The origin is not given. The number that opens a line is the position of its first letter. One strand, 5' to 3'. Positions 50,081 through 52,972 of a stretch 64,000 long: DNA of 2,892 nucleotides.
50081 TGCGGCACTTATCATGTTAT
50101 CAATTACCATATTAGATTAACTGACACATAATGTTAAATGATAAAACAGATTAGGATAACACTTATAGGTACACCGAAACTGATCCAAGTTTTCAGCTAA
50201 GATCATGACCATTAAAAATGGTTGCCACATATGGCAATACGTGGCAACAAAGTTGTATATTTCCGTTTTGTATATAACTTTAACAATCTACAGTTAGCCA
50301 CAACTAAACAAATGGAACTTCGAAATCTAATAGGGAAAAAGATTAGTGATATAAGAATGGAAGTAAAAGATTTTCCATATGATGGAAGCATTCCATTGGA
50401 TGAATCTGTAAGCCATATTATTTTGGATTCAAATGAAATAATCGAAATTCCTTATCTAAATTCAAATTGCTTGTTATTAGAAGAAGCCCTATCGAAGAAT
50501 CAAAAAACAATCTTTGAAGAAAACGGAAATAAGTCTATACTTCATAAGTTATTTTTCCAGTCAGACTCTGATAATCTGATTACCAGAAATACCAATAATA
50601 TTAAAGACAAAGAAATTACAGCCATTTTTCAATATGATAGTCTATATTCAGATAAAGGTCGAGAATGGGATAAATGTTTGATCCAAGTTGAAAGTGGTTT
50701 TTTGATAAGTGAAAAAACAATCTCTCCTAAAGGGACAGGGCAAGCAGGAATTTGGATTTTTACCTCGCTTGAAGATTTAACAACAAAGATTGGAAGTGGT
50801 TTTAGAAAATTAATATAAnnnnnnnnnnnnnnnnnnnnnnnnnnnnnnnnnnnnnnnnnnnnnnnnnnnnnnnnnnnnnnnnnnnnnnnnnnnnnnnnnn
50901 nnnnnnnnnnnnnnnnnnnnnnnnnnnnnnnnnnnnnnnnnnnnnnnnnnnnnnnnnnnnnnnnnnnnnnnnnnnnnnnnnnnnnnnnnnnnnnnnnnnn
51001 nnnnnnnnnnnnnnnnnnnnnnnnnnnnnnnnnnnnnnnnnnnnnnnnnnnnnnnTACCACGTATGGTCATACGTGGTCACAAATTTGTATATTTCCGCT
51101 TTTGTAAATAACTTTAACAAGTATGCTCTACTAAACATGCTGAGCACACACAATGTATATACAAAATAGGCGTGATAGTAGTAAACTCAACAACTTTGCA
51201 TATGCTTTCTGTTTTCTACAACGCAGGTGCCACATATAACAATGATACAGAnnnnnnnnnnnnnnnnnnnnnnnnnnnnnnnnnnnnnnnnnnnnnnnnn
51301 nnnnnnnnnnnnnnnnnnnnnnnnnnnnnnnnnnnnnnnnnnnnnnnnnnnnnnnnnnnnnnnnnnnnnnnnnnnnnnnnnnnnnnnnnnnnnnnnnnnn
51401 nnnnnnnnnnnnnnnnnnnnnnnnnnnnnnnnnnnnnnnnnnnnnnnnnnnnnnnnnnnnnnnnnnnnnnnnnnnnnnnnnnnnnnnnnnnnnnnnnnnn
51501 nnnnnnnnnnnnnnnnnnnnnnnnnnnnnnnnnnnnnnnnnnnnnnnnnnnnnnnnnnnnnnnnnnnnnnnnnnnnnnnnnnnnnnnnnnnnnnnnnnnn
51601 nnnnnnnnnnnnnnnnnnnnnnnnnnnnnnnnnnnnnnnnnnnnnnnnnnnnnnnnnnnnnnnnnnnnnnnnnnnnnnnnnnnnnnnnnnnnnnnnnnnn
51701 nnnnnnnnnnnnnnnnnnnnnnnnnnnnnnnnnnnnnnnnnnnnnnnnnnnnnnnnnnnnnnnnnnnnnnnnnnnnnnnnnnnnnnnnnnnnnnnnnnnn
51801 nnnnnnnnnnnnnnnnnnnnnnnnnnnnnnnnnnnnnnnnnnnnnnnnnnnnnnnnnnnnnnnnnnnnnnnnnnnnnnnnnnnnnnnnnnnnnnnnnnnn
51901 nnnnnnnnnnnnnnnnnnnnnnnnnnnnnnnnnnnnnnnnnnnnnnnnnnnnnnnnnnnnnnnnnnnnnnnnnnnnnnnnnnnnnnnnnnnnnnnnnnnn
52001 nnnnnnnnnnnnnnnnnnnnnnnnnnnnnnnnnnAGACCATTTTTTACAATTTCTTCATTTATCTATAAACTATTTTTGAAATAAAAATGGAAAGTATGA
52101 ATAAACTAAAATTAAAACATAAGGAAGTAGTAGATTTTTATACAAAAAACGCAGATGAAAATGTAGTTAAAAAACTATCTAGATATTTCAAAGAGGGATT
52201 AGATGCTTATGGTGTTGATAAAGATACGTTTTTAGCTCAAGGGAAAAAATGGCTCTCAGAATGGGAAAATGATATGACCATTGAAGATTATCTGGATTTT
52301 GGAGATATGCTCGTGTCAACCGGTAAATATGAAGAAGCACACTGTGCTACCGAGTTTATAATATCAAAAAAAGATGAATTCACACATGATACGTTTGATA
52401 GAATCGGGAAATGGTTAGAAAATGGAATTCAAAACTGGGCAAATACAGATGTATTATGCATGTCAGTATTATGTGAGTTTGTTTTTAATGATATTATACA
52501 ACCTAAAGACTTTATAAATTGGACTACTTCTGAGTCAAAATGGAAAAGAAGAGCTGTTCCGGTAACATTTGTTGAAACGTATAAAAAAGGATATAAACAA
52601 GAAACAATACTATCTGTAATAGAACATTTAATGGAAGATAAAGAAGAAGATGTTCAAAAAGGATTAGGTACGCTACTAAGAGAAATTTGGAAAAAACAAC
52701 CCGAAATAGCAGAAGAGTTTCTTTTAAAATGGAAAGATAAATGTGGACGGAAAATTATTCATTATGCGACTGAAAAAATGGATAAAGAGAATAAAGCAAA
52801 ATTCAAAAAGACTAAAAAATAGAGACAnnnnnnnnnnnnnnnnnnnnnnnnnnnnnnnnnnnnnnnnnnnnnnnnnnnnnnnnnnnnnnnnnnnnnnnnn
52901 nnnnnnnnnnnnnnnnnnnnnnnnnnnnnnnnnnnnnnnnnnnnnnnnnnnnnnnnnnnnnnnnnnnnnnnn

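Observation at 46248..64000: Co-directional array of unrelated accessory genes punctuated by recombining non-coding modules (cassette-array-like locus)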

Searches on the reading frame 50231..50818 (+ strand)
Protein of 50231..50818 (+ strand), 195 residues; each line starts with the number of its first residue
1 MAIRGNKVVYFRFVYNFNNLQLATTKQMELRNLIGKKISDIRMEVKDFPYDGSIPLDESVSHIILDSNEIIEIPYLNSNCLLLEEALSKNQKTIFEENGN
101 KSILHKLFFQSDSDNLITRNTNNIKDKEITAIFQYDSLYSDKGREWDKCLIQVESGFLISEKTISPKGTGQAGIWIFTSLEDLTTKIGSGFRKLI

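Call 23: search_protein_families(library=pfam, proteins=[window:50312-50818:+], max_evalue=0.01)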
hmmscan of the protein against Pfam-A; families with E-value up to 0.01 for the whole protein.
window:50312-50818:+ (168 aa): 0 families

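Call 48: list_cluster_members(proteins=[P0001, window:50312-50818:+, window:54529-55248:+])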
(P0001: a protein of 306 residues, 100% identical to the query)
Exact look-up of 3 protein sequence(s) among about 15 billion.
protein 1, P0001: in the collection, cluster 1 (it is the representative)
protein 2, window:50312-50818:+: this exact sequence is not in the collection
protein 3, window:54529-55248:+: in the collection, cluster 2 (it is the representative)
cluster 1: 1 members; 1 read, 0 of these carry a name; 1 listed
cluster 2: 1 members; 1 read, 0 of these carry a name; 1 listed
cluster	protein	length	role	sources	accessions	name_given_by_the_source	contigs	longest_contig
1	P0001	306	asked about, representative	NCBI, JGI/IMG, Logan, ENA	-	-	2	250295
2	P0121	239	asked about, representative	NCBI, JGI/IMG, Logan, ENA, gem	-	-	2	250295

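Call 88: find_encoding_contigs(protein=window:50231-50818:+, flank=8000, max_places=8)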
Protein window:50231-50818:+ (195 aa): 4 contigs read that carry it; 3 places shown.
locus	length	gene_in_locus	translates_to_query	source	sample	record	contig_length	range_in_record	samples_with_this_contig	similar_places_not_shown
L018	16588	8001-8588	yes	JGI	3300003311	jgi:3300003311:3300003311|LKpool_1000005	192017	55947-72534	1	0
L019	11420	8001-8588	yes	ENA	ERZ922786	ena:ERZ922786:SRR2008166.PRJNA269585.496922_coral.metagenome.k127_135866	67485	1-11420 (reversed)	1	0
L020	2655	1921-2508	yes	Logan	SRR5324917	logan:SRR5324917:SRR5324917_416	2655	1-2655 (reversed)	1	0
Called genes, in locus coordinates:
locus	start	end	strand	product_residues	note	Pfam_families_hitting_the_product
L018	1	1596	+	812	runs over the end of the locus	PF13895:Ig_2 (weak), PF13927:Ig_3 (weak), PF00028:Cadherin (faint), PF18962:Por_Secre_tail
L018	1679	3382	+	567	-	PF12833:HTH_18, PF00165:HTH_AraC (weak)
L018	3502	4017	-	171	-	PF00583:Acetyltransf_1, PF13673:Acetyltransf_10 (weak), PF13508:Acetyltransf_7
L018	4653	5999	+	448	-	PF01554:MatE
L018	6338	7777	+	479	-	PF00144:Beta-lactamase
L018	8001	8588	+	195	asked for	-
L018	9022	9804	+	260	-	PF20240:DUF6597, PF12833:HTH_18, PF00165:HTH_AraC (weak)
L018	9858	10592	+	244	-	PF08713:DNA_alkylation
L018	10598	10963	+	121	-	-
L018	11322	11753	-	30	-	-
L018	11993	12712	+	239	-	-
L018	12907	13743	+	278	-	PF22200:ExsA_N, PF00165:HTH_AraC, PF12833:HTH_18, PF00165:HTH_AraC (weak)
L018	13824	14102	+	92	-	-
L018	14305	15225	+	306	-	PF00106:adh_short, PF08659:KR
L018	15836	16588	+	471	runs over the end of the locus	PF00282:Pyridoxal_deC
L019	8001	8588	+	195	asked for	-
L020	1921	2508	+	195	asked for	-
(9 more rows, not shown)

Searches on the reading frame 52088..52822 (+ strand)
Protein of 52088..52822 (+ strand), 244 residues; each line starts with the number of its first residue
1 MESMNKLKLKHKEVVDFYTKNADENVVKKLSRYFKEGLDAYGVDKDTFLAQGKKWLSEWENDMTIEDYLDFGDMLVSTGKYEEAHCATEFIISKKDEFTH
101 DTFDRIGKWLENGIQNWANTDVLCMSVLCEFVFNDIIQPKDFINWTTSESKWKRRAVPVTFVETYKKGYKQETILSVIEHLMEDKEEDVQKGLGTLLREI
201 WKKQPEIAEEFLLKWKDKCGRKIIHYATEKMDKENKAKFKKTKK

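Call 23: search_protein_families(library=pfam, proteins=[window:52088-52822:+], max_evalue=0.01)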
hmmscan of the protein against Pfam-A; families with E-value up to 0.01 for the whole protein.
window:52088-52822:+ (244 aa): 2 families
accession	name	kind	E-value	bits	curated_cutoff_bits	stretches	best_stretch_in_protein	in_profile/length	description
PF08713.17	DNA_alkylation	-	5.5e-34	118.1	21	1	20-231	7-213/213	DNA alkylation repair enzyme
PF14098.11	SSPI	-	0.0077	16.8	27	0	168-206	13-51/65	Small, acid-soluble spore protein I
